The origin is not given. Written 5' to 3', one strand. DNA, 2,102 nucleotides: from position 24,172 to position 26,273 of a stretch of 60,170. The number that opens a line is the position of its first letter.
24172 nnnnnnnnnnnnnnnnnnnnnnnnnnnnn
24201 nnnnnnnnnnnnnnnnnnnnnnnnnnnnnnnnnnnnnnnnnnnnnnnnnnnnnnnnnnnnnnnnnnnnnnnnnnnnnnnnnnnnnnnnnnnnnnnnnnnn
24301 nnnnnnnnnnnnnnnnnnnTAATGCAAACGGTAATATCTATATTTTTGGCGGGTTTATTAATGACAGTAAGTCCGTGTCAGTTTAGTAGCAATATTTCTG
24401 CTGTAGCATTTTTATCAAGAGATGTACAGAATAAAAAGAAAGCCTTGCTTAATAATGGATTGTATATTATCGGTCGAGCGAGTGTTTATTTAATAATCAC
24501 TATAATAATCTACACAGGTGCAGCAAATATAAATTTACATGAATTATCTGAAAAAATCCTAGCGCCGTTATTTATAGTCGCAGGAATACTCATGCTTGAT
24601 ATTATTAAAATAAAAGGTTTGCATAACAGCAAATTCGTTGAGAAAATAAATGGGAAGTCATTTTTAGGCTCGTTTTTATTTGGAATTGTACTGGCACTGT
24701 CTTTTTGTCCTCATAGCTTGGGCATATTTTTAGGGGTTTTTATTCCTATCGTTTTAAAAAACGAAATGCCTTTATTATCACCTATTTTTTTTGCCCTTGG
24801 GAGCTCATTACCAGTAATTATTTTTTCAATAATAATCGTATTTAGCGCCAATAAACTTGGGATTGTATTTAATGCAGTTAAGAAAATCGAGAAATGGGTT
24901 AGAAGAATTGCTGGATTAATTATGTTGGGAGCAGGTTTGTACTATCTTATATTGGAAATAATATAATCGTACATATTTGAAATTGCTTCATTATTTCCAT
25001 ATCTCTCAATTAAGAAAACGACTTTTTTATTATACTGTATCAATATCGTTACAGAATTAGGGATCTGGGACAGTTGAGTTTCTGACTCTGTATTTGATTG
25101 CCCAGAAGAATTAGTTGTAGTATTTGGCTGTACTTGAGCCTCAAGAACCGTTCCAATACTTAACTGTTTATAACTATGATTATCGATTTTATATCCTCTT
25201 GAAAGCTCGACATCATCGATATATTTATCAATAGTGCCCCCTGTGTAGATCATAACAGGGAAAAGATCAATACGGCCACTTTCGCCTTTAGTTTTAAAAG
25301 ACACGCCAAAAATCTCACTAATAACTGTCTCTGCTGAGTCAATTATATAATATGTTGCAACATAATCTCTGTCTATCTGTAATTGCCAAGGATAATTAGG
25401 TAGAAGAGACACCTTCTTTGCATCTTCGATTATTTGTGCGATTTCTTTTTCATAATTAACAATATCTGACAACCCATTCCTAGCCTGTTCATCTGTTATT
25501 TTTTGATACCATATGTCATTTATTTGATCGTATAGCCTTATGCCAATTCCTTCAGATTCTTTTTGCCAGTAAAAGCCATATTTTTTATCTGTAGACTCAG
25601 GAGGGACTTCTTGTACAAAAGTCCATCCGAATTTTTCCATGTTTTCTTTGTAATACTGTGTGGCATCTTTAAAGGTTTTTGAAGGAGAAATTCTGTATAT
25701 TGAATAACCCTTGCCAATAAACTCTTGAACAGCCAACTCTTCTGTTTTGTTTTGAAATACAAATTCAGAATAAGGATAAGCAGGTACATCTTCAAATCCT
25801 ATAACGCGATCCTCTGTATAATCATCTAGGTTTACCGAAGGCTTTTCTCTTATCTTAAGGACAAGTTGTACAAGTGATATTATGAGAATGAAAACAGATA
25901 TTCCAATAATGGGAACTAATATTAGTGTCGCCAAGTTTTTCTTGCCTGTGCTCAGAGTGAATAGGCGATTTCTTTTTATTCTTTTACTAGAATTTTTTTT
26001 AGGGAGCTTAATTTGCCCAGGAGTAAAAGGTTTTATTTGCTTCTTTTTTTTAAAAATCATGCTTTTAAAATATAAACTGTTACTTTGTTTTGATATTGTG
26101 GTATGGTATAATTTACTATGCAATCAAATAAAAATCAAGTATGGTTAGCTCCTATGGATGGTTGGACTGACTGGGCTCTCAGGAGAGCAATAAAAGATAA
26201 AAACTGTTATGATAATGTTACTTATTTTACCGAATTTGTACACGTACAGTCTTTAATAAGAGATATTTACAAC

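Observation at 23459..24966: Thioredoxin-metallothionein fusion heading an arsEFG-like operon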

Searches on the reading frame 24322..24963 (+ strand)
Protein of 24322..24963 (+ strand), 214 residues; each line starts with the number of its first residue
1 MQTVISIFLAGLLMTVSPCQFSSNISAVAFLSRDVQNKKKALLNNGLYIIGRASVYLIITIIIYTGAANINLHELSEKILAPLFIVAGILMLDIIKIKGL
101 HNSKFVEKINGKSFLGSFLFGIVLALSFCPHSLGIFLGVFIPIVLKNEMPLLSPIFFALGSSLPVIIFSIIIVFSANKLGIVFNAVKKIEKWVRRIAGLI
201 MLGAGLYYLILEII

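Call 3: search_protein_families(library=pfam, proteins=[window:24322-24963:+], max_evalue=1)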
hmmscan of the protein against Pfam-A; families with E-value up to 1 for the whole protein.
window:24322-24963:+ (214 aa): 3 families
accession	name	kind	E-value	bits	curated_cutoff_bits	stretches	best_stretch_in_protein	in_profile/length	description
PF13386.12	DsbD_2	-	2e-11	44.6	24.9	1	7-207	2-199/199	Cytochrome C biogenesis protein transmembrane region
PF01810.24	LysE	-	0.0011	18.9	25.6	1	49-210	30-191/193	LysE type translocator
PF00122.25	E1-E2_ATPase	-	0.25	11.3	28.1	1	59-139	98-169/181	E1-E2 ATPase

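Call 4: search_protein_families(library=ncbifam, proteins=[window:24322-24963:+], max_evalue=1)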
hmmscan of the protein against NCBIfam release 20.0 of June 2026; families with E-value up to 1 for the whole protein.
window:24322-24963:+ (214 aa): 2 families
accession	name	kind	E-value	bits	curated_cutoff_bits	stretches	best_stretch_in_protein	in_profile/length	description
NF040495.1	tranport_ArsG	equivalog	4.9e-56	189.6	200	1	4-211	7-223/225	aromatic aminobenezylarsenical efflux permease ArsG family transporter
NF045694.1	seleno_TsoB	exception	9.2e-05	20.7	805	1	2-209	183-391/572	rhodanese/DsbD fusion-like selenoprotein TsoB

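Call 37: find_homologous_proteins(query=window:24322-24963:+, max_evalue=0.00001)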
Query window:24322-24963:+ (214 aa): 26 proteins with E <= 0.00001 among 2323 candidates.
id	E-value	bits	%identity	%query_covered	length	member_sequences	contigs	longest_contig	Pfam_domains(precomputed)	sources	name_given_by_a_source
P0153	1.4e-124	432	100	100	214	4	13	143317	PF13386.13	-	-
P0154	1.5e-40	157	40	88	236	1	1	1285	PF02683.23,PF13386.13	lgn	-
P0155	9.3e-35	138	36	93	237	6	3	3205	-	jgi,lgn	jgi:threonine/homoserine/homoserine lactone efflux protein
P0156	2.3e-34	137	36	98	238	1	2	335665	PF13386.13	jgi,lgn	-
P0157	3.4e-34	137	35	93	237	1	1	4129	-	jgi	-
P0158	3.5e-34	137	36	98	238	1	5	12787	PF13386.13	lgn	-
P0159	2.2e-33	134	34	98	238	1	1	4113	PF13386.13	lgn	-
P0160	2.5e-33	134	35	95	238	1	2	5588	PF13386.13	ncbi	-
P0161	3.0e-33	134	36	97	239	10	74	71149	PF13386.13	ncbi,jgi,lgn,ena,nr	ncbi:MAG: sulfite exporter TauE/SafE family protein [Bacteroidales bacterium]|jgi:cytochrome c bioge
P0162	5.8e-33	133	35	98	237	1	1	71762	PF13386.13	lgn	-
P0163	1.1e-32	132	35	95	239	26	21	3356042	PF13386.13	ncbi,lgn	-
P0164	3.2e-32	130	33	98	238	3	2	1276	PF13386.13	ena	-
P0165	1.6e-31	128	34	95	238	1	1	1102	PF13386.13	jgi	jgi:cytochrome c biogenesis protein CcdA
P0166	2.1e-31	128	33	98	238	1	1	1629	PF13386.13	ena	-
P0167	2.2e-31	127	33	95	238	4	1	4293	PF13386.13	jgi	-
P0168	2.4e-31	127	32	100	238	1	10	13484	PF13386.13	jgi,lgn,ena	-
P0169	5.1e-31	126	34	93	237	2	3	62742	PF13386.13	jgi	jgi:threonine/homoserine/homoserine lactone efflux protein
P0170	2.9e-30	124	33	93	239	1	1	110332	PF13386.13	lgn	-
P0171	5.9e-27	113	32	96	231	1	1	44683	PF02683.23,PF13386.13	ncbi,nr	ncbi:MAG: aromatic aminobenezylarsenical efflux permease ArsG family transporter [bacterium]|nr:arom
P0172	5.3e-25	107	37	74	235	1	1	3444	PF13386.13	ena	-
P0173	9.5e-18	83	29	79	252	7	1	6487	PF13386.13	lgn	-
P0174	5.7e-15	74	28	93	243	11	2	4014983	PF13386.13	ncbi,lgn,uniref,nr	ncbi:sulfite exporter TauE/SafE family protein [Virgibacillus halodenitrificans]|uniref:urease acces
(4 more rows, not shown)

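Call 39: find_related_loci(query=A2, collection=genome_contigs, flank=5000)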
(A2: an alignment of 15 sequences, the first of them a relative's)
Query A2 (214 aa) in genome_contigs; peptide patterns used: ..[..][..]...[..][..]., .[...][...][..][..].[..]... (x = any residue, [..] = any of these).
600 stretches matched a pattern (row limit reached: there are more); 588 encode a relative of the query (tblastn E <= 1e-3); the best 80 are kept; 80 distinct loci.
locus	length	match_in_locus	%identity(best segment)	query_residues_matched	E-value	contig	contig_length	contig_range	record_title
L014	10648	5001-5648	41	4-211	2e-52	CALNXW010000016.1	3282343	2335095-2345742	MAG: uncultured bacterium isolate LOGT_bin.0142 genome assembly, contig: contig_9981, whole genome shotgun sequence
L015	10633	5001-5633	41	6-209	7e-52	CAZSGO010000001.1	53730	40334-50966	MAG TPA_asm: uncultured bacterium isolate binchicken_co42_491 genome assembly, contig: NODE_437_length_53730_cov_13.3427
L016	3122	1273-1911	43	4-209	5e-51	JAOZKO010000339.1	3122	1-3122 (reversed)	MAG: Bacteroidales bacterium isolate GMC10_bin_8_sub NODE_60777_length_3122_cov_12.542224, whole genome shotgun sequence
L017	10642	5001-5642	41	4-209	2e-50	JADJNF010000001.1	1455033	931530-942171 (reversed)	MAG: Saprospiraceae bacterium isolate EsbW_18-Q3-R4-48_MAXAC.058_sub tig00000792-10-14560160, whole genome shotgun seque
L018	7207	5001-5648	39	4-211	2e-50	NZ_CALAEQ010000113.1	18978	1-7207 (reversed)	MAG: uncultured Lutibacter sp. isolate ERR2206771_bin.176_CONCOCT_v1.1_MAG ERZ888641.2510, whole genome shotgun sequence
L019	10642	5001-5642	40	6-211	2e-49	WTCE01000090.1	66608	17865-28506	MAG: Crocinitomix sp. isolate GLR79 c_000000224158, whole genome shotgun sequence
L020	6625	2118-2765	39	4-211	5e-49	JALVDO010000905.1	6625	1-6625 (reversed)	MAG: Saprospiraceae bacterium isolate 134-614_metabat2_scaf2bin.036 134-614_scaffold_8975_c1, whole genome shotgun seque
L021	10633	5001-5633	42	4-207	5e-49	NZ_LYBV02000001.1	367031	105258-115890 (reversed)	Saccharicrinis aurantiacus strain HQYD1 contig1, whole genome shotgun sequence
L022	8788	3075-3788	39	5-214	1e-48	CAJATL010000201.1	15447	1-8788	MAG: uncultured Bacteroidetes bacterium isolate Loc090907-6m_bin-095 genome assembly, contig: bin-095:201/424, whole gen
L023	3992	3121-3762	37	4-209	3e-48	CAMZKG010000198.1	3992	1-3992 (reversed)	uncultured Saprospiraceae bacterium isolate RB_MAG_00006 genome assembly, contig: RB_MAG_00006_000000000024, whole genom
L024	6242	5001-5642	38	4-209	7e-48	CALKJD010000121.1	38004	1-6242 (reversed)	MAG: uncultured Saprospiraceae bacterium isolate H3_Bin_Bin_12_sub_1 genome assembly, contig: c_000002213873, whole geno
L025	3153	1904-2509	43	16-209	2e-47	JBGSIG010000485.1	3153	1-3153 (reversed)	MAG: Ferruginibacter sp. isolate JTS-AC123 k141_3179513, whole genome shotgun sequence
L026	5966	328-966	42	4-208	9e-48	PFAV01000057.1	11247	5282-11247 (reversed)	MAG: bacterium (Candidatus Gribaldobacteria) CG10_big_fil_rev_8_21_14_0_10_41_12 CG10_8_21_14_0.10_scaffold_7558_c, whol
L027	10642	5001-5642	36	5-211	2e-47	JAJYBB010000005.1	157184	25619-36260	MAG: Bacteroidetes bacterium isolate BP8.bin55 NODE_116_length_157184_cov_2.974048, whole genome shotgun sequence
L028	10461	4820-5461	38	4-209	1e-47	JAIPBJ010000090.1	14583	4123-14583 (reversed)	MAG: Flavobacteriales bacterium isolate Tobar13m-G24 Tobar13m-C4128, whole genome shotgun sequence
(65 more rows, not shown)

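Call 61: predict_structure(alignment_id=A5)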
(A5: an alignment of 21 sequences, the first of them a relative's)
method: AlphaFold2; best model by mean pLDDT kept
length: 214 residues; sequences in the alignment: 21
mean_pLDDT: 67.8   pTM: 0.60
mean pLDDT of the five models: 67.8, 66.0, 63.3, 62.4, 60.6
residues with pLDDT >= 90: 0; 70-90: 100; 50-70: 106; < 50: 8
segments of 3 or more residues with pLDDT < 50: 95-102
pLDDT, mean of each block of 10 residues (from residue 1): 73 72 72 70 80 78 64 56 60 51 52 68 66 67 68 78 77 65 68 69 70 64
secondary structure, 60 per line:
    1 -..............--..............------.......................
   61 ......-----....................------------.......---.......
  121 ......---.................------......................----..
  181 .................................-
elements in order: H2-15 H18-31 H38-66 H72-91 H104-110 H114-126 H130-146 H153-174 H179-213

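Call 64: fold_search(model_id=the predicted structure, library=pdb)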
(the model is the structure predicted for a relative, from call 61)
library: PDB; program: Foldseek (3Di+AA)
matches with E <= 10: 343; with E <= 0.001: 0
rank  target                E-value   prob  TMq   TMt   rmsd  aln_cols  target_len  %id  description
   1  5vkv_MODEL_1_A        1.8e-02  1.00  0.50  0.48   6.3       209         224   20  Solution NMR structure of the membrane electron transporter CcdA (released 2018-01-31)
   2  8tzi                  3.3e-01  0.57  0.30  0.19  14.2       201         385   17  Human equilibrative nucleoside transporter-1, JH-ENT-01 bound (released 2024-08-28)
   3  6ob6_A                3.9e-01  0.44  0.30  0.20  17.1       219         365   16  Human equilibrative nucleoside transporter-1, S-(4-nitrobenzyl)-6-thioinosine bound, merohedrally twinned (released 2019-07-03)
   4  4kjs_A                4.3e-01  0.12  0.18  0.14  16.8       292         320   12  Structure of native YfkE (released 2013-06-26)
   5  6yu6_B                4.5e-01  0.23  0.24  0.14  14.7       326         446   12  Crystal structure of MhsT in complex with L-leucine (released 2020-07-15)
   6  9gs3_B                5.2e-01  0.18  0.24  0.20  14.9       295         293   13  Cryo-EM structure of human SLC35B1-E33A variant with ADP in inward facing conformation (released 2025-05-21)
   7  7wsn_A                5.2e-01  0.18  0.23  0.14  13.7       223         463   13  Cryo-EM structure of human glucose transporter GLUT4 bound to cytochalasin B in detergent micelles (released 2022-05-18)
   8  6ob7                  5.4e-01  0.44  0.30  0.19  14.2       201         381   17  Human equilibrative nucleoside transporter-1, dilazep bound (released 2019-07-03)
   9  5j4n_B                5.4e-01  0.14  0.22  0.14  19.7       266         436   15  Crystal structure of the L-arginine/agmatine antiporter AdiC in complex with agmatine at 2.6 Angstroem resolution (released 2016-08-31)
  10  7qoa_A                5.9e-01  0.09  0.15  0.11  20.1       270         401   13  Structure of CodB, a cytosine transporter in an outward-facing conformation (released 2022-07-13)
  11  9a52_A                6.5e-01  0.08  0.14  0.09  21.2       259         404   12  Integrative model of YCSG-FABL by crosslinking MS and deep learning (released 2024-09-18)
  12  4qiq                  6.8e-01  0.47  0.37  0.22  10.9       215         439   16  Crystal structure of D-xylose-proton symporter (released 2014-08-06)
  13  8ahx_A                6.8e-01  0.41  0.33  0.36  10.8       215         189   18  Cryo-EM structure of the nitrogen-fixation associated NADH:ferredoxin oxidoreductase RNF from Azotobacter vinelandii (released 2023-11-01)
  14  6i1z_B                6.8e-01  0.11  0.19  0.15  20.8       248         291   13  Outward facing structure of apo CST (released 2019-06-05)
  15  6xbd_H                7.1e-01  0.06  0.13  0.11  20.3       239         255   12  Cryo-EM structure of MlaFEDB in nanodiscs with phospholipid substrates (released 2020-07-01)
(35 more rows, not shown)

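Call 65: search_solved_structures(query=A5, max_evalue=10, show_alignments=2)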
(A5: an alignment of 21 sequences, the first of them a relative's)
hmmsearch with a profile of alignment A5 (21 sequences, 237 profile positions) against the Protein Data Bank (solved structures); distinct sequences matched with E-value up to 10: 1.
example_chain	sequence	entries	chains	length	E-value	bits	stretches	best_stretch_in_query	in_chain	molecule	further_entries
5vkv_A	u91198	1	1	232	2.4e-07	33.6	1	13-226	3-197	Cytochrome c-type biogenesis protein CcdA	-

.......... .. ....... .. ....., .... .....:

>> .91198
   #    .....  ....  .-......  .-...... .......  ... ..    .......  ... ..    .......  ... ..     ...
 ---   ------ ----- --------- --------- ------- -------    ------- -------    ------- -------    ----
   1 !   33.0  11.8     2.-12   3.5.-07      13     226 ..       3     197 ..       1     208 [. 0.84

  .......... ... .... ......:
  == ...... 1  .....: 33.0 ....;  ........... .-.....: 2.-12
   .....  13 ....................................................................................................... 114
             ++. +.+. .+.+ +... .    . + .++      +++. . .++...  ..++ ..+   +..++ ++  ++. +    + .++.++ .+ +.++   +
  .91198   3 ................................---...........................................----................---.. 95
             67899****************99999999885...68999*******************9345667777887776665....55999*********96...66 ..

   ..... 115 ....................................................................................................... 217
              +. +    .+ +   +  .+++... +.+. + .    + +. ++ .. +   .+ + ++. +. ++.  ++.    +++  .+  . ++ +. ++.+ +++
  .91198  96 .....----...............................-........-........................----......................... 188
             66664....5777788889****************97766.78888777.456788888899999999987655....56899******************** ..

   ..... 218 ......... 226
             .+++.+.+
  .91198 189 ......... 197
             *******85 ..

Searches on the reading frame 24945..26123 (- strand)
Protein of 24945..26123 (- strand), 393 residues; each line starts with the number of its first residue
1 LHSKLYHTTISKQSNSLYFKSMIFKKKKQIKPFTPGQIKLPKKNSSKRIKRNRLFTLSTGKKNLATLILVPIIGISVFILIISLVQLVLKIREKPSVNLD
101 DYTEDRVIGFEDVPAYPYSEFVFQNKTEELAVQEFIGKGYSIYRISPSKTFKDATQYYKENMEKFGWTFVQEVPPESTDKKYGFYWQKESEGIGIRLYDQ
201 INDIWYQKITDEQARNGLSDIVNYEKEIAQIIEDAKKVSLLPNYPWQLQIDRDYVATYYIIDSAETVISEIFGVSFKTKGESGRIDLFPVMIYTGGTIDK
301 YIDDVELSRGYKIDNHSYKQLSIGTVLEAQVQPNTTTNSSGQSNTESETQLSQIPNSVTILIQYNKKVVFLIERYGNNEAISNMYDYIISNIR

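Call 3: search_protein_families(library=pfam, proteins=[window:24945-26123:-], max_evalue=1)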
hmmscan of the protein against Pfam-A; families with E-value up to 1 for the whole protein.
window:24945-26123:- (393 aa): 1 family
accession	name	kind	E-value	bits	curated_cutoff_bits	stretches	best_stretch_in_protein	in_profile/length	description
PF05296.19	TAS2R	-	0.063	12.8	22.2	1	26-100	152-223/303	Taste receptor protein (TAS2R)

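Call 4: search_protein_families(library=ncbifam, proteins=[window:24945-26123:-], max_evalue=1)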
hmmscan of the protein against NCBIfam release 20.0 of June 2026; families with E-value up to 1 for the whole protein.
window:24945-26123:- (393 aa): 1 family
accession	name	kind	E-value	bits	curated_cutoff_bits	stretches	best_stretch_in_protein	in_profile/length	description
NF004729.0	PRK06073.1-5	equivalog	0.085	12.9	94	1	58-93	6-41/134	NADH dehydrogenase subunit A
